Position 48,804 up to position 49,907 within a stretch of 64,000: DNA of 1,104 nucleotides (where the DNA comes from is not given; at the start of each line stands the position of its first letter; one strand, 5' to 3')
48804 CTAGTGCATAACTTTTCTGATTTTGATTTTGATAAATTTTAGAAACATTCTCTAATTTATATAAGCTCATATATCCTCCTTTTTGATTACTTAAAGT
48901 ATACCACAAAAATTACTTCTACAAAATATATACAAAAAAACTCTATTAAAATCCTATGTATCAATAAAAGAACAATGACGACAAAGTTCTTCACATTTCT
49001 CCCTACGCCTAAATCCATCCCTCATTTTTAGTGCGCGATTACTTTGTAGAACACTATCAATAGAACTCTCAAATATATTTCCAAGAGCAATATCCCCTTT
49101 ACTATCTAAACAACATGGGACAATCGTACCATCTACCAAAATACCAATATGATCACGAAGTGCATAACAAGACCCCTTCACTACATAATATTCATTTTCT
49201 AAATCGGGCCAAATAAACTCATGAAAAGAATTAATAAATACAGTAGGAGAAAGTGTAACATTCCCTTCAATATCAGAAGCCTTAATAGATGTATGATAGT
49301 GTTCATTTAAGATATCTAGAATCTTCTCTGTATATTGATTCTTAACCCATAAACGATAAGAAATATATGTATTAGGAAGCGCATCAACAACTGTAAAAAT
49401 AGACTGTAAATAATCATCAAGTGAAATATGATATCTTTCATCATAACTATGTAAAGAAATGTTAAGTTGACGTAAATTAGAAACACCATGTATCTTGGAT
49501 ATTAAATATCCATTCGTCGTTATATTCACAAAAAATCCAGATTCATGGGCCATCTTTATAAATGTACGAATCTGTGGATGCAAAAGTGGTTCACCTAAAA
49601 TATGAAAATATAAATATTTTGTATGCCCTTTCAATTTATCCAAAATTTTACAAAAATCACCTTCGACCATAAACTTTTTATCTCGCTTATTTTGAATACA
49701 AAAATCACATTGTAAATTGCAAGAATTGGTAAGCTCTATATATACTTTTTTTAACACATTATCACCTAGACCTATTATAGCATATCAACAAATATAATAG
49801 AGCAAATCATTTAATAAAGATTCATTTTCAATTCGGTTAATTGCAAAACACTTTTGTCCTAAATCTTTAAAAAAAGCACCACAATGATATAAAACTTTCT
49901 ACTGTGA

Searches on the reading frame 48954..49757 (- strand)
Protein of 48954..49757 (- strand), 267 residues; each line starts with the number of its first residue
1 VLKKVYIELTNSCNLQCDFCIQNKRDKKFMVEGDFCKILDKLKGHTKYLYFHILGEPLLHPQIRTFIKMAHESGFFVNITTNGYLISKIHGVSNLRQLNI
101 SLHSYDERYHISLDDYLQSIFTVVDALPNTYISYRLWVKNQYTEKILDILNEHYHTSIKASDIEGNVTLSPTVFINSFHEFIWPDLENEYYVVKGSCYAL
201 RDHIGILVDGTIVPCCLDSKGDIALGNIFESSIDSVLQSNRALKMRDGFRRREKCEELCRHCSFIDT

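Call 4: search_protein_families(library=pfam, proteins=[window:48954-49757:-], max_evalue=0.01)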
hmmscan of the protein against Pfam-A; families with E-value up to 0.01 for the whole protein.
window:48954-49757:- (267 aa): 2 families
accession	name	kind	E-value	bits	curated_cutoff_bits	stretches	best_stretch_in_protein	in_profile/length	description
PF13186.11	SPASM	-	7.6e-14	52.2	21.5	1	197-262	1-66/67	Iron-sulfur cluster-binding domain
PF04055.27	Radical_SAM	-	1.5e-11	45.2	29.5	1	7-128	1-142/166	Radical SAM superfamily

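Call 5: search_protein_families(library=ncbifam, proteins=[window:48954-49757:-], max_evalue=0.01)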
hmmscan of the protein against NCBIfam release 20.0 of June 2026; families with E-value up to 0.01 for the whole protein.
window:48954-49757:- (267 aa): 54 families (the best 25 are shown)
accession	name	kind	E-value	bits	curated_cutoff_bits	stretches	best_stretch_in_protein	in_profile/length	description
TIGR04317.1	W_rSAM_matur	equivalog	2.7e-19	69.5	380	1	2-106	3-114/349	tungsten cofactor oxidoreductase radical SAM maturase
TIGR04133.1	rSAM_w_lipo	hypoth_equivalog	1.1e-11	44.2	425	2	2-109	23-140/350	TIGR04133 family radical SAM/SPASM protein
TIGR04321.1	spiroSPASM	subfamily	2.1e-11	43.2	250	2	6-88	234-324/510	spiro-SPASM protein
TIGR02666.1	moaA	equivalog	5.6e-11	42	284.05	1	3-126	10-149/336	GTP 3',8-cyclase MoaA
NF038283.1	viperin_w_prok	equivalog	1.6e-10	40.6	180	1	8-111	7-123/281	viperin family antiviral radical SAM protein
TIGR04311.1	rSAM_Geo_metal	subfamily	4.8e-10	39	400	1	3-88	3-94/423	radical SAM/SPASM family putative metalloenzyme maturase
TIGR02668.1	moaA_archaeal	equivalog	5.3e-10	38.8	325.25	1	2-111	9-125/303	GTP 3',8-cyclase MoaA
TIGR04055.1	rSAM_NirJ2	equivalog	2.2e-09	37.3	500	1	9-127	6-130/326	putative heme d1 biosynthesis radical SAM protein NirJ2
TIGR04251.1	SCM_rSAM_ScmF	equivalog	2.8e-09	36.8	400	1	2-87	3-94/353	SynChlorMet cassette radical SAM/SPASM protein ScmF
TIGR04303.1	GeoRSP_rSAM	equivalog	9.5e-09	35.3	400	1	9-97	11-98/325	GeoRSP system radical SAM/SPASM protein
TIGR02109.1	PQQ_syn_pqqE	equivalog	1.1e-08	34.5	381.35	1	5-88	9-95/358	pyrroloquinoline quinone biosynthesis protein PqqE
NF045702.1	rSAM_GDGT_ether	equivalog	1.6e-08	33.6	450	1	6-95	89-186/486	tetraether lipid synthase Tes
TIGR04054.1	rSAM_NirJ1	equivalog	3.2e-08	32.6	650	1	7-101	40-136/387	putative heme d1 biosynthesis radical SAM protein NirJ1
TIGR04080.1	rSAM_pep_cyc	equivalog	6.3e-08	31.7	500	1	11-88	115-193/440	KxxxW cyclic peptide radical SAM maturase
NF001199.0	PRK00164.2-1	equivalog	8.4e-08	31.7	231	1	4-111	13-127/308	GTP 3',8-cyclase MoaA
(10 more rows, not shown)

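Call 6: search_solved_structures(query=window:48954-49757:-, max_evalue=1)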
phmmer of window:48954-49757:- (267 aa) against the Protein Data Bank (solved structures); distinct sequences matched with E-value up to 1: 18.
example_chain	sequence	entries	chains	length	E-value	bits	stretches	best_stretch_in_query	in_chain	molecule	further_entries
4m7s_A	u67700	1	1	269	1.1e-05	28.5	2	196-265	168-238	BtrN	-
4m7t_A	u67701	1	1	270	1.1e-05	28.4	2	196-265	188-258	BtrN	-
2z2u_A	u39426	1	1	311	1.2e-05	28.4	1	46-147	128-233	UPF0026 protein MJ0257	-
6djt_A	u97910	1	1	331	1.3e-05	28.2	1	46-147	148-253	S-adenosyl-L-methionine-dependent tRNA 4-demethylwyosine synthase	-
7tol_A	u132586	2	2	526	4.2e-05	26.5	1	7-101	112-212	glycerol dibiphytanyl glycerol tetraether - macrocyclic archaeol synthase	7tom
7vob_C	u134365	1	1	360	0.00019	24.4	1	5-92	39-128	Cytosylglucuronate decarboxylase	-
7voc_C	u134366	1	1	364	0.00019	24.4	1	5-92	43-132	Cytosylglucuronate decarboxylase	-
5v1q_A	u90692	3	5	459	0.0022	20.9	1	11-89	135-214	Radical SAM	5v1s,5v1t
1tv7_A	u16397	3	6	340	0.0023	20.9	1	5-124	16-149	Molybdenum cofactor biosynthesis protein A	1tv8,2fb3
2fb2_A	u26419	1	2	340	0.0023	20.9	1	5-124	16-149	Molybdenum cofactor biosynthesis protein A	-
6efn_A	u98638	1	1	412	0.0095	18.8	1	7-83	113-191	Sporulation killing factor maturation protein SkfB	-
8wm2_A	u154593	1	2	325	0.013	18.4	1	8-102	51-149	Fe-S radical SAM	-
2noc_A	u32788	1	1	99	0.25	14.2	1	19-104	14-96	Putative periplasmic protein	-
6c8v_A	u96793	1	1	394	0.27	14.1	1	7-84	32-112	Coenzyme PQQ synthesis protein E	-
7wzv_A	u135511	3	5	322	0.35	13.7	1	9-88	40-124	4Fe-4S cluster-binding domain-containing protein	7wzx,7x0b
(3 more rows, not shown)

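Call 7: find_homologous_proteins(query=window:48954-49757:-, max_evalue=0.001)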
Query window:48954-49757:- (267 aa): 5748 proteins with E <= 0.001 among 5950 candidates; the best 120 are listed.
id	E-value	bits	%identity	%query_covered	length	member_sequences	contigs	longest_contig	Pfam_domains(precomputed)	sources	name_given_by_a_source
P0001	2.1e-178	610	99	100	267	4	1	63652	PF13186.12,PF04055.28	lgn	-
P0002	1.6e-147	508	83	100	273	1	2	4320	PF13186.12,PF04055.28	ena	-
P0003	1.5e-141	489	78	100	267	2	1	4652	PF13186.12,PF04055.28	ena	-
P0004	9.3e-141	486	78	100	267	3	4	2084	PF13186.12,PF04055.28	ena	-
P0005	2.3e-137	475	76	100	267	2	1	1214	PF13186.12,PF04055.28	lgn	-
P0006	3.3e-137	475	77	100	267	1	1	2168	PF13186.12,PF04055.28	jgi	-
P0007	3.4e-136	471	73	100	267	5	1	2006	PF13186.12,PF04055.28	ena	-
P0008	1.0e-135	470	76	100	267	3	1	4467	PF13186.12,PF04055.28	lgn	-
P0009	1.4e-135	469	75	100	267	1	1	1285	PF13186.12,PF04055.28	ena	-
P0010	3.2e-135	468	74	100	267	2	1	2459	PF13186.12,PF04055.28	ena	-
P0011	3.7e-131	455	73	100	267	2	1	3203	PF13186.12,PF04055.28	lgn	-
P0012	5.4e-130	451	72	100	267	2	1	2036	PF13186.12,PF04055.28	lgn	-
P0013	1.8e-129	449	72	100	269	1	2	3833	PF13186.12,PF04055.28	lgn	-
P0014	2.8e-129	449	72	100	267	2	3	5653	PF13186.12,PF04055.28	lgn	-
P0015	1.3e-128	446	71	100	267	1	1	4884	PF13186.12,PF04055.28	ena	-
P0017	4.6e-127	441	69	100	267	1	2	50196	PF13186.12,PF04055.28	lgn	-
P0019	2.9e-125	435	71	100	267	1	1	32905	PF13186.12,PF04055.28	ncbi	-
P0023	2.7e-113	396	64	100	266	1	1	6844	PF13186.12,PF04055.28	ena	-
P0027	1.7e-105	371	61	99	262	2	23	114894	PF13186.12,PF04055.28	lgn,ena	-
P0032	1.1e-104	368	60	100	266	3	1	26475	PF13186.12,PF04055.28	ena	-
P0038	7.1e-104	365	60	99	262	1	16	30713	PF13186.12,PF04055.28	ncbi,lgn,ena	-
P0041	2.8e-102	360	57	100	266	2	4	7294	PF13186.12,PF04055.28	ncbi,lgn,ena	-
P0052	1.8e-100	354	59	99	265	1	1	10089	PF13186.12,PF04055.28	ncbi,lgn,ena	-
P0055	4.9e-100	353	57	99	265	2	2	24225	PF13186.12,PF04055.28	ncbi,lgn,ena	-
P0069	8.7e-99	349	57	99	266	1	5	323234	PF13186.12,PF04055.28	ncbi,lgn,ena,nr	ncbi:MAG: radical SAM protein [Bacilli bacterium]|nr:radical SAM protein [Bacilli bacterium]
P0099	1.6e-97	344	56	100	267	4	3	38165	PF13186.12,PF04055.28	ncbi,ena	-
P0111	3.3e-97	343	58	99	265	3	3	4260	PF13186.12,PF04055.28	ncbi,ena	-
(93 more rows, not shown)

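Call 9: find_related_loci(query=A1, collection=genome_contigs, flank=6000)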
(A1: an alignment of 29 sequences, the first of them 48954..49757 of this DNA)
Query A1 (267 aa) in genome_contigs; peptide patterns used: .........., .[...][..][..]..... (x = any residue, [..] = any of these).
600 stretches matched a pattern (row limit reached: there are more); 583 encode a relative of the query (tblastn E <= 1e-3); the best 80 are kept; 80 distinct loci.
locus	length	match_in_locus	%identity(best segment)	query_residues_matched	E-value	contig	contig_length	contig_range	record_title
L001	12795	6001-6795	58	3-267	7e-105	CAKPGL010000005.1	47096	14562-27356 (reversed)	MAG: uncultured Bacilli bacterium isolate REFINED_METABAT215_TOP10_CONTIGS_1500_ASSEMBLY_K77_MERGED__Hadza_MoBio_hadza-I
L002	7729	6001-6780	59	1-265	2e-101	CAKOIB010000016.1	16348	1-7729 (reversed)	MAG: uncultured Bacilli bacterium isolate REFINED_METABAT215_TOP10_CONTIGS_1500_ASSEMBLY_K77_MERGED__Hadza_MoBio_hadza-E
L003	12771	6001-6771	58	1-262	2e-101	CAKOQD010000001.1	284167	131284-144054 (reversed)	MAG: uncultured Bacilli bacterium isolate REFINED_METABAT215_TOP10_CONTIGS_1500_ASSEMBLY_K77_MERGED__Hadza_MoBio_hadza-I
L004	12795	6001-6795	54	1-265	5e-99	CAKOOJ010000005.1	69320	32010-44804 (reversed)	MAG: uncultured Bacilli bacterium isolate REFINED_METABAT215_TOP10_CONTIGS_1500_ASSEMBLY_K77_MERGED__Hadza_MoBio_hadza-E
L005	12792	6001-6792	57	1-265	2e-98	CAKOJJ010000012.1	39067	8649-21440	MAG: uncultured Bacilli bacterium isolate REFINED_METABAT215_TOP10_CONTIGS_1500_ASSEMBLY_K77_MERGED__Hadza_MoBio_hadza-A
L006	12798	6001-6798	55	1-266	2e-95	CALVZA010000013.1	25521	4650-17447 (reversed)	MAG: uncultured Bacilli bacterium isolate E02__bin241 genome assembly, contig: E02__k127_6921217, whole genome shotgun s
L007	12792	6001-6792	57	2-266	4e-94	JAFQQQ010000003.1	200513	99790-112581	MAG: Bacilli bacterium isolate RGIG2062 Goat_Colon-2__c190, whole genome shotgun sequence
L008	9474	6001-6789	52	1-264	4e-91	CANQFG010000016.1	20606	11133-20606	MAG: uncultured Bacilli bacterium isolate Lapin-005__bin82 genome assembly, contig: Lapin-005__NODE_3411_length_20606_co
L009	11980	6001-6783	52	1-264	2e-90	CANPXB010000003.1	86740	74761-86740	MAG: uncultured Bacilli bacterium isolate Lapin-004__bin76 genome assembly, contig: Lapin-004__NODE_248_length_86740_cov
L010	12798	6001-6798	50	2-266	4e-89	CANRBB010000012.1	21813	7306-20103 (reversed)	MAG: uncultured Bacilli bacterium isolate Lapin-016__bin61 genome assembly, contig: Lapin-016__NODE_2067_length_21813_co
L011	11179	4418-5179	55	2-266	4e-89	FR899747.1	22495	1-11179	Firmicutes bacterium CAG:460 genomic scaffold, scf6, whole genome shotgun sequence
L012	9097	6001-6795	51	2-265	4e-88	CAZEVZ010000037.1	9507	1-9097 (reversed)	MAG TPA_asm: uncultured Muribaculaceae bacterium isolate SRP278969_co1_612 genome assembly, contig: NODE_10843_length_95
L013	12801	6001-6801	52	2-266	7e-88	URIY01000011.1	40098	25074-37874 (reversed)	uncultured Tenericutes bacterium isolate UMGS1045 genome assembly, contig: NODE_680_length_40098_cov_13.119896, whole ge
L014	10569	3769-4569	57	1-266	6e-86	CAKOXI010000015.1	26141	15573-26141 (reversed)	MAG: uncultured Bacilli bacterium isolate REFINED_METABAT215_TOP10_CONTIGS_1500_ASSEMBLY_K77_MERGED__Hadza_MoBio_hadza-E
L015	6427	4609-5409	50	1-266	2e-84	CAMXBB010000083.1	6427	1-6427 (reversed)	MAG TPA_asm: uncultured Firmicutes bacterium isolate SRR14411261_bin.7_metawrap_v1.3_MAG genome assembly, contig: NODE.2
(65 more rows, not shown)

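Call 16: find_encoding_contigs(protein=P0017, flank=6000, max_places=3)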
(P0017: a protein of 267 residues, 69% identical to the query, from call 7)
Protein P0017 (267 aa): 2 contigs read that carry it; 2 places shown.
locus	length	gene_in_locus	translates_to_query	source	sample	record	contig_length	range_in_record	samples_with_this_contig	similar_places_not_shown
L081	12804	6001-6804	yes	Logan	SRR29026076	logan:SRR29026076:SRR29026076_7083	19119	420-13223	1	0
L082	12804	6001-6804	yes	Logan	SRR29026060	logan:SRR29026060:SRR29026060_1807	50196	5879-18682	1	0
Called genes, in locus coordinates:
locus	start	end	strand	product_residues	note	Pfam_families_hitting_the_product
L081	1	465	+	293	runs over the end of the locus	?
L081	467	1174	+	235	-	PF23598:LRR_14 (faint)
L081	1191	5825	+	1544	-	PF00498:FHA, PF01580:FtsK_SpoIIIE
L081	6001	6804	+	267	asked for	PF04055:Radical_SAM, PF13186:SPASM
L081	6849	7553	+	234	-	PF03193:RsgA_GTPase (faint), PF02463:SMC_N (faint), PF00005:ABC_tran, PF13304:AAA_21 (faint)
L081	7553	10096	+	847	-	PF02687:FtsX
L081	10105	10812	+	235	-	PF02463:SMC_N (faint), PF00005:ABC_tran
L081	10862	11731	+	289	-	-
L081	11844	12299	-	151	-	PF06998:DUF1307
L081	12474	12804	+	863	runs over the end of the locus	PF02739:5_3_exonuc_N, PF01367:5_3_exonuc, PF22619:DNA_polI_exo1, PF00476:DNA_pol_A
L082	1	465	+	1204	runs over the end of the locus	PF01841:Transglut_core (faint)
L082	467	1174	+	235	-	PF23598:LRR_14 (faint)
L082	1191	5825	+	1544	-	PF00498:FHA, PF01580:FtsK_SpoIIIE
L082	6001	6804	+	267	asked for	PF04055:Radical_SAM, PF13186:SPASM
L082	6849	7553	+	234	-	PF03193:RsgA_GTPase (faint), PF02463:SMC_N (faint), PF00005:ABC_tran, PF13304:AAA_21 (faint)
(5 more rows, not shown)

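Call 17: find_encoding_contigs(protein=P0019, flank=6000, max_places=3)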
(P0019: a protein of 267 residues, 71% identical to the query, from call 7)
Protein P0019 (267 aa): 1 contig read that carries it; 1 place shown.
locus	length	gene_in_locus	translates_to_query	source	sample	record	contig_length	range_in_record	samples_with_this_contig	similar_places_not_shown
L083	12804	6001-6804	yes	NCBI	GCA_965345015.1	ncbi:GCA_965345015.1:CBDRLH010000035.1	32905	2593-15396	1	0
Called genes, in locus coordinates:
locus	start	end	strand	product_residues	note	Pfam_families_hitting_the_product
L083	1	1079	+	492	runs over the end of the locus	-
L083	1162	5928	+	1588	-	PF14480:DNA_pol3_a_NI (weak), PF02811:PHP (faint), PF00929:RNase_T, PF07733:DNA_pol3_alpha, PF17657:DNA_pol3_finger, PF12836:HHH_3 (weak), PF14579:HHH_6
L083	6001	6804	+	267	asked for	PF04055:Radical_SAM, PF13186:SPASM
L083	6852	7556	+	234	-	PF03193:RsgA_GTPase (faint), PF02463:SMC_N (weak), PF00005:ABC_tran, PF13304:AAA_21 (faint)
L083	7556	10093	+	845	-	PF02687:FtsX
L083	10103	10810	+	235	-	PF02463:SMC_N (weak), PF00005:ABC_tran, PF13304:AAA_21 (faint)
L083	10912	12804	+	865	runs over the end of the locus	PF02739:5_3_exonuc_N, PF01367:5_3_exonuc, PF22619:DNA_polI_exo1, PF00476:DNA_pol_A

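Call 20: find_encoding_contigs(protein=P0002, flank=6000, max_places=3)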
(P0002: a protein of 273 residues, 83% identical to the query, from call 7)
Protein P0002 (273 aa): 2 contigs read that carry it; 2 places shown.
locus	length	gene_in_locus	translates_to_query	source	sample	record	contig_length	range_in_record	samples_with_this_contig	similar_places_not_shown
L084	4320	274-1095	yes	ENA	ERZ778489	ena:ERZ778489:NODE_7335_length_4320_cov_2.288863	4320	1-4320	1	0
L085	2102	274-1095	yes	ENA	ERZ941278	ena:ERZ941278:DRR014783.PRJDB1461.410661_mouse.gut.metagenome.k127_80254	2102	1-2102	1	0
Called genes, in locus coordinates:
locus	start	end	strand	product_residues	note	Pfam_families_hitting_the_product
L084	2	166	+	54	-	?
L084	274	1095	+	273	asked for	PF04055:Radical_SAM, PF13186:SPASM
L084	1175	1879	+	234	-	PF02463:SMC_N (faint), PF03193:RsgA_GTPase (faint), PF13555:AAA_29 (weak), PF00005:ABC_tran, PF13304:AAA_21 (faint)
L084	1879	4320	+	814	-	?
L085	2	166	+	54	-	?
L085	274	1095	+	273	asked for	PF04055:Radical_SAM, PF13186:SPASM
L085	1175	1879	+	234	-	PF02463:SMC_N (faint), PF03193:RsgA_GTPase (faint), PF13555:AAA_29 (weak), PF00005:ABC_tran, PF13304:AAA_21 (faint)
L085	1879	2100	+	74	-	?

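Call 21: find_encoding_contigs(protein=P0003, flank=6000, max_places=3)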
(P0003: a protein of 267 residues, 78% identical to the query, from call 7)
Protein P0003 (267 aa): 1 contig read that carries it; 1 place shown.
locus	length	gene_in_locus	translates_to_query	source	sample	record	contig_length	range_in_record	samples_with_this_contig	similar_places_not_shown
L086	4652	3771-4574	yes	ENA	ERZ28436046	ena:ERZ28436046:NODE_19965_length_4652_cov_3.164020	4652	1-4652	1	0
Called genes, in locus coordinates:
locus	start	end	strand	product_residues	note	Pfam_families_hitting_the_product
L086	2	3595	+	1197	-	?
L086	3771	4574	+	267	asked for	PF04055:Radical_SAM, PF13186:SPASM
